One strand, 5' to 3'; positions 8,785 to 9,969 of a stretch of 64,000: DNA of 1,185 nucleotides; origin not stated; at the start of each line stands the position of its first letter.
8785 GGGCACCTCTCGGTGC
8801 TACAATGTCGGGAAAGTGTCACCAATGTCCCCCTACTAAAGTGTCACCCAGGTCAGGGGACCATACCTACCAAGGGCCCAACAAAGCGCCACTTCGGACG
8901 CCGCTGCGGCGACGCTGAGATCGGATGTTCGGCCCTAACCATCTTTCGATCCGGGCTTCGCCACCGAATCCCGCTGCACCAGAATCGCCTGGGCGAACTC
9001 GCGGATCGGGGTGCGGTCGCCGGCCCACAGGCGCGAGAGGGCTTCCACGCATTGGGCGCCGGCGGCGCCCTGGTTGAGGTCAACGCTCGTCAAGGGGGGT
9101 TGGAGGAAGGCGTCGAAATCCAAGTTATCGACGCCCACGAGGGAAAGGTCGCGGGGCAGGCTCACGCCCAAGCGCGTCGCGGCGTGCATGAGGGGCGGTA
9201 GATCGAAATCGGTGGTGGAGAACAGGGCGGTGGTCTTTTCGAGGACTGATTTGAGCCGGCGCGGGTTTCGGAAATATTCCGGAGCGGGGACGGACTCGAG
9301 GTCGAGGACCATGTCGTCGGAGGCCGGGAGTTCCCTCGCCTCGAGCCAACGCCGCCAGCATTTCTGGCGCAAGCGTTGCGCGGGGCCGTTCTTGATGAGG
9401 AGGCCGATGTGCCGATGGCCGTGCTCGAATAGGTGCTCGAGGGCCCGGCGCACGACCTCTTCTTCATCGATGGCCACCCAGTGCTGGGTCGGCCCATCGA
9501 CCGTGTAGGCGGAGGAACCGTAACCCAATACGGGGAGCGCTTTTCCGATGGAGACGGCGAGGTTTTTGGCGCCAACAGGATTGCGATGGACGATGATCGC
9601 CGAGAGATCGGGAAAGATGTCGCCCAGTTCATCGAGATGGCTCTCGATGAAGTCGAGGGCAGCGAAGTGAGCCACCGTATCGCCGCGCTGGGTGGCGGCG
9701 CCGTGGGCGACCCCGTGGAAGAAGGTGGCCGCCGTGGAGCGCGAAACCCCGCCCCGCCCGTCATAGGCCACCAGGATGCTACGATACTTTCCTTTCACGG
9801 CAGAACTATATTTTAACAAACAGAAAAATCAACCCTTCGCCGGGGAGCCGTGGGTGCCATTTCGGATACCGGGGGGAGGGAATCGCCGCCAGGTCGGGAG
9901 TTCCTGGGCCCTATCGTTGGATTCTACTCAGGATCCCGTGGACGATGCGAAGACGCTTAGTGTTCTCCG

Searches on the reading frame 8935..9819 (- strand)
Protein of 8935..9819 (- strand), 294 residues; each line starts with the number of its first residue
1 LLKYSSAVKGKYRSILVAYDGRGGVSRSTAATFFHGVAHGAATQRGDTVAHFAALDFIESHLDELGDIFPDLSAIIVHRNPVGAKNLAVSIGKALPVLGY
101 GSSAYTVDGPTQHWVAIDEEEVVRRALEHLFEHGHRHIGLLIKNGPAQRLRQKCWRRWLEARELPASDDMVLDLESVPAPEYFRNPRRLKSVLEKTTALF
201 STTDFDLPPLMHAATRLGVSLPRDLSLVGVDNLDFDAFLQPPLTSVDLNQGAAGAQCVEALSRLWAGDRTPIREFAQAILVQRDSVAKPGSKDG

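Call 64: search_protein_families(library=pfam, proteins=[window:8935-9819:-], max_evalue=0.0001)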
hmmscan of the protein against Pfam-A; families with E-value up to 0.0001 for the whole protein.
window:8935-9819:- (294 aa): 1 family
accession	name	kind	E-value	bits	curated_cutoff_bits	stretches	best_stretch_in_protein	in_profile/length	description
PF13377.12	Peripla_BP_3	-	1.1e-23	84.6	26.5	1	128-286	2-167/167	Periplasmic binding protein-like domain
